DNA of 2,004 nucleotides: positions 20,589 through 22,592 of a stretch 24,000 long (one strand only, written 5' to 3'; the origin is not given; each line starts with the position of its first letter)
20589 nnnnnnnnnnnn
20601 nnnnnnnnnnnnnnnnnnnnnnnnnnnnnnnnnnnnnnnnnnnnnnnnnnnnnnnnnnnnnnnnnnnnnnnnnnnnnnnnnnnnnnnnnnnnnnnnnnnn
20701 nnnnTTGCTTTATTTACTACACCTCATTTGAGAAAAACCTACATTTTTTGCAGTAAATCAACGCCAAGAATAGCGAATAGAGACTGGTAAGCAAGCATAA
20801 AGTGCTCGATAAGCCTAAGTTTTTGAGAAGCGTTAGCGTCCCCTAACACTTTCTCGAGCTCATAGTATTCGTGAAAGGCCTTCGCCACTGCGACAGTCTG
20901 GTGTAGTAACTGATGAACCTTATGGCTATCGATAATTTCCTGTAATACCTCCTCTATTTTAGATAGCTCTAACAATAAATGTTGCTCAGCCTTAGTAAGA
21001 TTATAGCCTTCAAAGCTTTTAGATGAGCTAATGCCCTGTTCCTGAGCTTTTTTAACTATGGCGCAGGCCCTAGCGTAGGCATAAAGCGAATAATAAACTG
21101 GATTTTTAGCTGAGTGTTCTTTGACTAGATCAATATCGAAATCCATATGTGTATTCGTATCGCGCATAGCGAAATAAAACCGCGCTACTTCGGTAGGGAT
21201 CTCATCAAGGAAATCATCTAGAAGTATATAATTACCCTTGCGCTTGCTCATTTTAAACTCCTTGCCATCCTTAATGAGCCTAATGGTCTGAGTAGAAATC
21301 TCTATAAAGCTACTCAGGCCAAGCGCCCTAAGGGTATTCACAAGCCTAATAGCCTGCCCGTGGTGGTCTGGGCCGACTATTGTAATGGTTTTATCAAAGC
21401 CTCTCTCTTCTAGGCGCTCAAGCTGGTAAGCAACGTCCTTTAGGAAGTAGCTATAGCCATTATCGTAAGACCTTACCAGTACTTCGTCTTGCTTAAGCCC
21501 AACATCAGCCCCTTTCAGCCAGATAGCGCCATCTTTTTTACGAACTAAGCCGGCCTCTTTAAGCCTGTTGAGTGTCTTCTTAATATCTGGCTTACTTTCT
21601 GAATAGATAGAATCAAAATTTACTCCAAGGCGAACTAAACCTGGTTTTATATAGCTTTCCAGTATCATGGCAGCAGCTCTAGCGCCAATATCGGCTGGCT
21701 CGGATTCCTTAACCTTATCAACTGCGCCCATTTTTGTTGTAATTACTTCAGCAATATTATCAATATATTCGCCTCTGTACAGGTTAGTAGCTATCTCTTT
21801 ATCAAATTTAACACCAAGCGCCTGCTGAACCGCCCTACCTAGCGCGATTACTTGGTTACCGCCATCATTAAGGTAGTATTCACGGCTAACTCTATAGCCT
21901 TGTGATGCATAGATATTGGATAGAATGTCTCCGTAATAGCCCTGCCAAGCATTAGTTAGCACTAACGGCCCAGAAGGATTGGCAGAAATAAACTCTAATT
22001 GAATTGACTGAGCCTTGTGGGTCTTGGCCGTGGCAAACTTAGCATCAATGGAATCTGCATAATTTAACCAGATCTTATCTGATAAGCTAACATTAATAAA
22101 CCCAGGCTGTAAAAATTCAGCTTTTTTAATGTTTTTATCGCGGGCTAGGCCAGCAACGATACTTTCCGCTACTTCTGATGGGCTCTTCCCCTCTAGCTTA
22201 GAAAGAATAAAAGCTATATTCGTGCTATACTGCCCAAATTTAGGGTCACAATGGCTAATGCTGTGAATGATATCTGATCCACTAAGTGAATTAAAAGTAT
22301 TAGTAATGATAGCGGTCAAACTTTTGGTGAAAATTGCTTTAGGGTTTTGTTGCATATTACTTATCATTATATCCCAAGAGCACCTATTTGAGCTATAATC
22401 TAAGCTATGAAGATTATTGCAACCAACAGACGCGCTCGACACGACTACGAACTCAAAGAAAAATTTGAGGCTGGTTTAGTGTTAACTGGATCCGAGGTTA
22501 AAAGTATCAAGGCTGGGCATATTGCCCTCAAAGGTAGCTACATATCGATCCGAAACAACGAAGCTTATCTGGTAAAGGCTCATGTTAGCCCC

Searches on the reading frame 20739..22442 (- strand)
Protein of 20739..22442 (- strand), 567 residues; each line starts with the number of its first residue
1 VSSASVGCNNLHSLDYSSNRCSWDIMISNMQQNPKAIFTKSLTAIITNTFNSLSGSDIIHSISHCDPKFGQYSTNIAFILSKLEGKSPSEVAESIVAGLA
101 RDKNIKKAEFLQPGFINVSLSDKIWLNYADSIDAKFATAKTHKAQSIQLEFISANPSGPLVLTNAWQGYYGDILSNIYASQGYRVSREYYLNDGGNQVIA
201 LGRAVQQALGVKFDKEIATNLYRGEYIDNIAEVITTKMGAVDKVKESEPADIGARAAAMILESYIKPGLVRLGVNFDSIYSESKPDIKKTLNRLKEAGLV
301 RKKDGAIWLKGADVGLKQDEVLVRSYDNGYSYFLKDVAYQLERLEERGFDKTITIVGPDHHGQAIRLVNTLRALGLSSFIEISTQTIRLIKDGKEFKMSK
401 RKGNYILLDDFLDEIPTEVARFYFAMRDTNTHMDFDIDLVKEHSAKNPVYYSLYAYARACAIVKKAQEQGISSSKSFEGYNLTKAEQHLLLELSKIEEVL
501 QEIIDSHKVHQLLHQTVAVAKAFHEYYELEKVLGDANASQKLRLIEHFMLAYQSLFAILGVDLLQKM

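Call 43: search_protein_families(library=pfam, proteins=[window:20739-22442:-], max_evalue=0.001)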
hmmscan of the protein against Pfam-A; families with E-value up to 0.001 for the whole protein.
window:20739-22442:- (567 aa): 6 families
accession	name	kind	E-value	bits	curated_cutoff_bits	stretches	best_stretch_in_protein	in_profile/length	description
PF05746.21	DALR_1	-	3.2e-19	69.6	22.3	1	453-567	2-117/117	DALR anticodon binding domain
PF03485.21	Arg_tRNA_synt_N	-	6.9e-15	55.9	21.5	1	43-120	4-85/85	Arginyl tRNA synthetase N terminal domain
PF00750.26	tRNA-synt_1d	-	9.5e-15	54.8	23.3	1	139-415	14-298/349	tRNA synthetases class I (R), catalytic domain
PF09334.17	tRNA-synt_1g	-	9.7e-06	25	20.1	0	395-438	325-367/391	tRNA synthetases class I (M)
PF01921.24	tRNA-synt_1f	-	3.3e-05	23.4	27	1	389-441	274-326/360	tRNA synthetases class I (K)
PF00133.28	tRNA-synt_1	-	0.00011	21.5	22.7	0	389-434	367-412/414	tRNA synthetases class I (I, L, M and V)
